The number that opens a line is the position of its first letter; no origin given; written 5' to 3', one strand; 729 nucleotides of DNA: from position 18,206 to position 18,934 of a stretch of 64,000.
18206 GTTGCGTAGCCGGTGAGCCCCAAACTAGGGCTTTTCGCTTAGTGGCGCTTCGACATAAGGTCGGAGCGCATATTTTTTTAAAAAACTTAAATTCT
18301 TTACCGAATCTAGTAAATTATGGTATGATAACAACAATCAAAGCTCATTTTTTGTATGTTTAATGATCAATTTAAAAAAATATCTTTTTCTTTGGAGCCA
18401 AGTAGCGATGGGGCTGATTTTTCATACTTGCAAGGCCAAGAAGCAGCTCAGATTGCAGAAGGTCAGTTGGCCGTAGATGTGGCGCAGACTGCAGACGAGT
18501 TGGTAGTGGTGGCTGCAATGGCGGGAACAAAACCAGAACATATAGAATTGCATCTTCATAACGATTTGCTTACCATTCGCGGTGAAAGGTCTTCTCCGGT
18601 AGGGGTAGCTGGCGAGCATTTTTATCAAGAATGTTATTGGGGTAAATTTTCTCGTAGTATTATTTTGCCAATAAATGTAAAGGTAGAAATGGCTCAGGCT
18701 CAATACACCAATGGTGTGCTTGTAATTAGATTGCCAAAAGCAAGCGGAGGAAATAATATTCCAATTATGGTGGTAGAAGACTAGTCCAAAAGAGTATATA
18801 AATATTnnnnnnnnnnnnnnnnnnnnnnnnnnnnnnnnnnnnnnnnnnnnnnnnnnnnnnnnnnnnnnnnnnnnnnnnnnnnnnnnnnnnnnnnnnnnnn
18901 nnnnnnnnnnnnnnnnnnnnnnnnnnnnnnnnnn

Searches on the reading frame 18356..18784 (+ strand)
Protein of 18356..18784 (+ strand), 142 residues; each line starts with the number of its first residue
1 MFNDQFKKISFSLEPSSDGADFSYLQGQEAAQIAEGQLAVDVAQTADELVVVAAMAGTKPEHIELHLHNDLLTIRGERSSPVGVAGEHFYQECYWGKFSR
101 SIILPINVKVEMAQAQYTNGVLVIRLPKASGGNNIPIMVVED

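Call 31: search_protein_families(library=pfam, proteins=[window:18356-18784:+], max_evalue=0.001)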
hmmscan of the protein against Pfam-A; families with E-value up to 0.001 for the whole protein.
window:18356-18784:+ (142 aa): 2 families
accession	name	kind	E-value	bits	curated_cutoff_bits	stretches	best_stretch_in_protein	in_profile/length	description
PF00011.27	HSP20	-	3.4e-14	53.2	20.8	1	42-131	2-90/102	Hsp20/alpha crystallin family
PF17886.7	ArsA_HSP20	-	3.9e-06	26.8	22.5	1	47-125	2-62/63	HSP20-like domain found in ArsA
